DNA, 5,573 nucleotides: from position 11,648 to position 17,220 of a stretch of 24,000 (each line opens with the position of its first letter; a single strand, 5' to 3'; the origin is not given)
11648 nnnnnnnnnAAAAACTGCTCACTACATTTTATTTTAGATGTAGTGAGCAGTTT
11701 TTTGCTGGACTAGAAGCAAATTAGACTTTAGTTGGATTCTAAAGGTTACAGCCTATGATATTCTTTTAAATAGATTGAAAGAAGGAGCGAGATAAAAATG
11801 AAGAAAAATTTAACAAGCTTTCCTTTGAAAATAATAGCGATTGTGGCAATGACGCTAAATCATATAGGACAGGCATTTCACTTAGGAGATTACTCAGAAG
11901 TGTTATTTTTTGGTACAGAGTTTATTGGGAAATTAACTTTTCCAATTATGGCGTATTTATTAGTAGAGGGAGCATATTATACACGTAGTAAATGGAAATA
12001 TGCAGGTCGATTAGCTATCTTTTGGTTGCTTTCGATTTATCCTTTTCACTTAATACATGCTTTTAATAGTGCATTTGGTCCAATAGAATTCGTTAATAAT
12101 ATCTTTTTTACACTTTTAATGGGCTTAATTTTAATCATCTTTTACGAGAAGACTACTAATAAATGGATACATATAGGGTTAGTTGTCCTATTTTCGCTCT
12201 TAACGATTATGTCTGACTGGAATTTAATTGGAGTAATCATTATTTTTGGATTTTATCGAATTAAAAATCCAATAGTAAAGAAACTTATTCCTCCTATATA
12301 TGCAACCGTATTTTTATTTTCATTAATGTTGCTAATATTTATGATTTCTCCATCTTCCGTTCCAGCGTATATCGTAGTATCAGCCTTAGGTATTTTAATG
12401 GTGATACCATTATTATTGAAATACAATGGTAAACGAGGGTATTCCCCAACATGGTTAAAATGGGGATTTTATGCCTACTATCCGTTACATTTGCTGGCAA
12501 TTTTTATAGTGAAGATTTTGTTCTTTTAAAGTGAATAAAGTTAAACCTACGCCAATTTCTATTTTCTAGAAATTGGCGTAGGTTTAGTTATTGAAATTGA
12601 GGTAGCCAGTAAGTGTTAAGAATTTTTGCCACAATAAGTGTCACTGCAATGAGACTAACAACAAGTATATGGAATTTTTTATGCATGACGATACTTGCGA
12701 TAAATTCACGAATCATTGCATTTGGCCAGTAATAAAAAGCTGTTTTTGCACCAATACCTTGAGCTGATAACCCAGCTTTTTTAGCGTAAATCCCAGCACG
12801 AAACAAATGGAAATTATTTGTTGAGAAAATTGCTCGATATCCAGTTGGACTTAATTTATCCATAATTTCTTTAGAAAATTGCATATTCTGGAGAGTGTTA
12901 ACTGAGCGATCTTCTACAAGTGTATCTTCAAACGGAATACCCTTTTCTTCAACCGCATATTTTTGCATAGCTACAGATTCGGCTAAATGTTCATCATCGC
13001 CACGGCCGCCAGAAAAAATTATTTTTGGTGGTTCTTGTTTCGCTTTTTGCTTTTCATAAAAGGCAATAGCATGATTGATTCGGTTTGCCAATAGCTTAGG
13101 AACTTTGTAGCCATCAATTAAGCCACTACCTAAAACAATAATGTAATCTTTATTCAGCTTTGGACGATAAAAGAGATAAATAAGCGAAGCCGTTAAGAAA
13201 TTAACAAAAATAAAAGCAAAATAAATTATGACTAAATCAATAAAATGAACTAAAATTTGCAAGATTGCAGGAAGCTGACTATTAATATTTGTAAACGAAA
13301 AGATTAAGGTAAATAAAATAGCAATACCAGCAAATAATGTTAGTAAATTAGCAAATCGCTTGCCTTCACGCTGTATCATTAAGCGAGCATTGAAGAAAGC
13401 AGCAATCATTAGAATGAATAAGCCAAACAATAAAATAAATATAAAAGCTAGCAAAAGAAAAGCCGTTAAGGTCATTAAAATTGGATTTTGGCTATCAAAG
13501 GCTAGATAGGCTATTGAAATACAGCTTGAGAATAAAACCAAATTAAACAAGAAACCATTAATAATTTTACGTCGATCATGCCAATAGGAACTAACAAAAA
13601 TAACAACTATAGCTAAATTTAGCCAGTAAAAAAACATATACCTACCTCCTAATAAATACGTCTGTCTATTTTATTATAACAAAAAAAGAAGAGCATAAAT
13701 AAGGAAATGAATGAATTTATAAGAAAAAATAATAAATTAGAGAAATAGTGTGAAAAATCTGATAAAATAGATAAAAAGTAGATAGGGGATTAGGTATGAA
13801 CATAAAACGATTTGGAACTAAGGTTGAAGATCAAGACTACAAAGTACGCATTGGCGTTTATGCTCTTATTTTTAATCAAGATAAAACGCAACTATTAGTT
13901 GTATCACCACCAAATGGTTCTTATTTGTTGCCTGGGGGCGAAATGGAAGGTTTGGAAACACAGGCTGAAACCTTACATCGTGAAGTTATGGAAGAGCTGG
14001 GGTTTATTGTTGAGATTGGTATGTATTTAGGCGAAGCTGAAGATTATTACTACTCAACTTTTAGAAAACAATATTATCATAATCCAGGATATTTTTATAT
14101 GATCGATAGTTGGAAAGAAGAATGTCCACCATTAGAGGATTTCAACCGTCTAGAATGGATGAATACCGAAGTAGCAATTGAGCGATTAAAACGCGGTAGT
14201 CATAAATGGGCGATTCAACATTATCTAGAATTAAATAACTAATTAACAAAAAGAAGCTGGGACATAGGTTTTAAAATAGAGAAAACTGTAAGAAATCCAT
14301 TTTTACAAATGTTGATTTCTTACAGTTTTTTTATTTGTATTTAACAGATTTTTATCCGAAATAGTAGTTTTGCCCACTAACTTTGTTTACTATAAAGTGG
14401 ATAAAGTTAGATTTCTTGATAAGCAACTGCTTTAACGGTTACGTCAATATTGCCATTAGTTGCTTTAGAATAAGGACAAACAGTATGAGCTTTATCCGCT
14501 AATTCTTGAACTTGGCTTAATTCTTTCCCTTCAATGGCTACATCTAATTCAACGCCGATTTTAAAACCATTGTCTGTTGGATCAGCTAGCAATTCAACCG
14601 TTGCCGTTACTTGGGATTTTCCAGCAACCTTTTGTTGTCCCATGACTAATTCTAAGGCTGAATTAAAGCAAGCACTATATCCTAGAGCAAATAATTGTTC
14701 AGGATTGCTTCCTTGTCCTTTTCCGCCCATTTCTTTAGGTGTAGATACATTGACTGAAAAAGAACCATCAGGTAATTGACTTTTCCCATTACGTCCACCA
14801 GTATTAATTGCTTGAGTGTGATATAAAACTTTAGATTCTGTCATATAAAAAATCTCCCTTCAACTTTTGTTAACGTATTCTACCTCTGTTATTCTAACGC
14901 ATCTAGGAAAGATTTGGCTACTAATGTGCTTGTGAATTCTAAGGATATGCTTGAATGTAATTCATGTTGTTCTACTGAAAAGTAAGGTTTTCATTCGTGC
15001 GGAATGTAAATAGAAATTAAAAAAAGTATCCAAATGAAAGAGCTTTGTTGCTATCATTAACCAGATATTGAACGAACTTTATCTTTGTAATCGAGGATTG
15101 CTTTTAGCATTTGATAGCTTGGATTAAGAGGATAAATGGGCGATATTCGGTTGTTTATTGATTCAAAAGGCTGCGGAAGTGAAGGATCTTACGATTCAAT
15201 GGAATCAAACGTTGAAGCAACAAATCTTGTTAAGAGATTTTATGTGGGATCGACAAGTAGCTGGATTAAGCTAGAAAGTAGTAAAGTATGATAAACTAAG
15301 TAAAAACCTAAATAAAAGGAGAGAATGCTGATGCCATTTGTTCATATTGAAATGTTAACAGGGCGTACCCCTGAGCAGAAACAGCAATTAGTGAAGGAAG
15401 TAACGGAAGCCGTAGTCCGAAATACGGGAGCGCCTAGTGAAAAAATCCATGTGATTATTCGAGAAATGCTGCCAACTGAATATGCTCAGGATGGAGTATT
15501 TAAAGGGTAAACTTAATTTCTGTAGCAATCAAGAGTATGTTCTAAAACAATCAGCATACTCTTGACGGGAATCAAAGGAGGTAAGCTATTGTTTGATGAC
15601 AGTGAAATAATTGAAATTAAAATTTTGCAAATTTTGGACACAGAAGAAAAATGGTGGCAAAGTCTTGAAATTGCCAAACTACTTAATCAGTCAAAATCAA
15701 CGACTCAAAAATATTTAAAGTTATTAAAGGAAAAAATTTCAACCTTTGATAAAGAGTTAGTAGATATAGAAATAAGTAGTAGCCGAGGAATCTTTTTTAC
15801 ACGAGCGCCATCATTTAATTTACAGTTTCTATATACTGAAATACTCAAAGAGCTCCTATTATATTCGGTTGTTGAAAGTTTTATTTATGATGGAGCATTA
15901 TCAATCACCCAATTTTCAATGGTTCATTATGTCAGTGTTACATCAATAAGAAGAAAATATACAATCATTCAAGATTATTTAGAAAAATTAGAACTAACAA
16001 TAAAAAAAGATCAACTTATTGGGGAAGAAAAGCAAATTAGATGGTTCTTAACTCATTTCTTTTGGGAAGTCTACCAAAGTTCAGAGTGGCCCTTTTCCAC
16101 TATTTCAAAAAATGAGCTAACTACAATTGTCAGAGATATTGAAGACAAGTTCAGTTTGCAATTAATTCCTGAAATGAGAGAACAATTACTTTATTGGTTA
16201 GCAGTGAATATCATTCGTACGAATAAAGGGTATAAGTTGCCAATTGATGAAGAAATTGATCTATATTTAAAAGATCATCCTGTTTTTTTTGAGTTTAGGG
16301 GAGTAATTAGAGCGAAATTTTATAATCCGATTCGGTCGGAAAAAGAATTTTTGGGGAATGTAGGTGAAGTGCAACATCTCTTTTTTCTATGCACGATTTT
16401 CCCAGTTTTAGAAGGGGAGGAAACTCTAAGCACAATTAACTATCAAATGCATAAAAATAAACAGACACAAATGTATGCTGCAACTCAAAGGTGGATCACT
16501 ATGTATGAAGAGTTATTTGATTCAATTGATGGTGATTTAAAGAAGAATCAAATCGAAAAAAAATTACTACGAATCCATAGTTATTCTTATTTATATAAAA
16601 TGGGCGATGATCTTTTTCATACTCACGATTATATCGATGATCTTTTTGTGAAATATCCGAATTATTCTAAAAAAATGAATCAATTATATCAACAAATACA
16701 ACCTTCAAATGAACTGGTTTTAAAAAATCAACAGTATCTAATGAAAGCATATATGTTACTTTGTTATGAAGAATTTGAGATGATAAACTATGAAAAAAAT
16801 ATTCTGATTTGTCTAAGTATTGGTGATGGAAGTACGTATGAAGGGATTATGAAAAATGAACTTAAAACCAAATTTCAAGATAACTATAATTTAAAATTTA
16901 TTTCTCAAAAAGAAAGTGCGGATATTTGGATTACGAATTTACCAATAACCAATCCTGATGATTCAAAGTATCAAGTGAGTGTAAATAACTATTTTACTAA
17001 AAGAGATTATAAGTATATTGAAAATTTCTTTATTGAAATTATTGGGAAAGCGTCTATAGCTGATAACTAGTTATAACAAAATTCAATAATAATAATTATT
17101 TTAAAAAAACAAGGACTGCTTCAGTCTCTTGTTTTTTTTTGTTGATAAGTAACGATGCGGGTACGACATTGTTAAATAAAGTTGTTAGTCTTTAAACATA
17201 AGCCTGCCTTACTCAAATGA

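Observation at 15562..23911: Mga/AtxA-like regulator followed by a terminator-bounded synthase / pseudo-epimerase / small-protein / LRR-protein unit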

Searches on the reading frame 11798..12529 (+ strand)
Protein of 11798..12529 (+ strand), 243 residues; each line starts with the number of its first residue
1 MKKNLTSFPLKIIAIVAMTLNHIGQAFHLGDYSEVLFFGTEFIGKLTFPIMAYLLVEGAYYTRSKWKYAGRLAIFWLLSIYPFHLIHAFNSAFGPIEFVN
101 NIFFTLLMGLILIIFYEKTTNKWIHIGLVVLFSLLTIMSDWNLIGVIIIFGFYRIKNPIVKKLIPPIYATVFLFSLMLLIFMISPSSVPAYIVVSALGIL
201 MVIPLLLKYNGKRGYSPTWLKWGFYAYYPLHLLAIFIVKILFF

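Call 74: search_protein_families(library=pfam, proteins=[window:11798-12529:+], max_evalue=0.00001)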
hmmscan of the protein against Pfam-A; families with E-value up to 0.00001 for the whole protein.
window:11798-12529:+ (243 aa): 1 family
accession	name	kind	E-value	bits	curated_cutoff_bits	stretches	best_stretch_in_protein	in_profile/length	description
PF05857.17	TraX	-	4.2e-24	86.1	25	1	10-238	5-216/217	TraX protein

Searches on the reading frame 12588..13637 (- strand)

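Call 74: search_protein_families(library=pfam, proteins=[window:12588-13637:-], max_evalue=0.00001)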
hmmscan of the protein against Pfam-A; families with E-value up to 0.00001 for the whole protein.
window:12588-13637:- (349 aa): 1 family
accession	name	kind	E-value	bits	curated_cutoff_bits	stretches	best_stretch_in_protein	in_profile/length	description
PF02698.23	DUF218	-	1.1e-29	103.4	27.6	1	164-314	1-133/133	DUF218 domain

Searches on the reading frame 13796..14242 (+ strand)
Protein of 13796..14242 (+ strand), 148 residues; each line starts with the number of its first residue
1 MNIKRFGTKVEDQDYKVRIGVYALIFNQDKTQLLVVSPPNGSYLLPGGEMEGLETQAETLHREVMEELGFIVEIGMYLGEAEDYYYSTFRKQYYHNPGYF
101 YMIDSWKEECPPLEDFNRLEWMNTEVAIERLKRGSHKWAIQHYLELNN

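Call 74: search_protein_families(library=pfam, proteins=[window:13796-14242:+], max_evalue=0.00001)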
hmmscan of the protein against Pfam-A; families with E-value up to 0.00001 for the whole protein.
window:13796-14242:+ (148 aa): 1 family
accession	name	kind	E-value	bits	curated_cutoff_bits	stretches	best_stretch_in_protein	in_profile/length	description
PF00293.34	NUDIX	-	5.3e-13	49.6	21.1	1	18-132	3-124/134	NUDIX domain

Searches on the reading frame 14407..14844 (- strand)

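Call 74: search_protein_families(library=pfam, proteins=[window:14407-14844:-], max_evalue=0.00001)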
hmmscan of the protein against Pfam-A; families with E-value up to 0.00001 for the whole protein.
window:14407-14844:- (145 aa): 1 family
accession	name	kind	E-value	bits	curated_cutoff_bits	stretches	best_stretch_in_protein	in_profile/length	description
PF02566.24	OsmC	-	3e-15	56.9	27.5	1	41-138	1-100/100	OsmC-like protein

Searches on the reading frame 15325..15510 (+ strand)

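Call 74: search_protein_families(library=pfam, proteins=[window:15325-15510:+], max_evalue=0.00001)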
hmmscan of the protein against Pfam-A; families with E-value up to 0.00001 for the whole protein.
window:15325-15510:+ (61 aa): 2 families
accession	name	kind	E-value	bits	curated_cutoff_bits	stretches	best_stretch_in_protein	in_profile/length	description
PF01361.26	Tautomerase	-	1.6e-20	73.2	22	1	4-59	1-56/60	Tautomerase enzyme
PF14552.11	Tautomerase_2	-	9.3e-07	29.3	28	1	5-49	31-75/82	Tautomerase enzyme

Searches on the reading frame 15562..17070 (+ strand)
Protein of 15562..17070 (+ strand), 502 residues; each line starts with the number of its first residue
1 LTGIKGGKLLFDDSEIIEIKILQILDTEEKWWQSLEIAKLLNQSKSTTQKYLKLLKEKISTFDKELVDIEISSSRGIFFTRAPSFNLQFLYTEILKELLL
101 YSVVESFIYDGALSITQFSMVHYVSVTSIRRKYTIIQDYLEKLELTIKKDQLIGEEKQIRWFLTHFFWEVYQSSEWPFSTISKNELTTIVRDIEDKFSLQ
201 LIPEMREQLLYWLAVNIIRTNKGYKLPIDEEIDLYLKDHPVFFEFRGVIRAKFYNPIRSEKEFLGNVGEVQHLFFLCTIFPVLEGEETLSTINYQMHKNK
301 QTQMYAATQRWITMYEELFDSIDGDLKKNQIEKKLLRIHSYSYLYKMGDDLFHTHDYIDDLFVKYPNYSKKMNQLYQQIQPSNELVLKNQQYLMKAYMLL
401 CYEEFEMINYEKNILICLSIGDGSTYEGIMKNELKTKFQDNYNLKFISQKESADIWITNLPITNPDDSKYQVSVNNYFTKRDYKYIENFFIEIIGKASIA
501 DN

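Call 3: search_protein_families(library=pfam, proteins=[window:15562-17070:+], max_evalue=0.01)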
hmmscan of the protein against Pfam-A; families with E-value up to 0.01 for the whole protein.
window:15562-17070:+ (502 aa): 2 families
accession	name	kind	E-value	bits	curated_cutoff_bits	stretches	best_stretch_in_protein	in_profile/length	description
PF05043.19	Mga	-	5e-13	49.9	21.1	1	85-167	3-87/87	Mga helix-turn-helix domain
PF08279.18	HTH_11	-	0.0011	19.3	25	1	20-76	4-53/55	HTH domain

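Call 4: search_protein_families(library=ncbifam, proteins=[window:15562-17070:+], max_evalue=0.01)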
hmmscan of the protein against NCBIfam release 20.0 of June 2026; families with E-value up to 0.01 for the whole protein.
window:15562-17070:+ (502 aa): 1 family
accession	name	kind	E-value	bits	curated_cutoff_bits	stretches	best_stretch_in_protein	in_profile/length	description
NF053736.1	AcpB_EbpR_MafR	subfamily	2.7e-51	175.4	130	1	12-489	2-479/481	AcpB/EbpR/MafR family transcriptional regulator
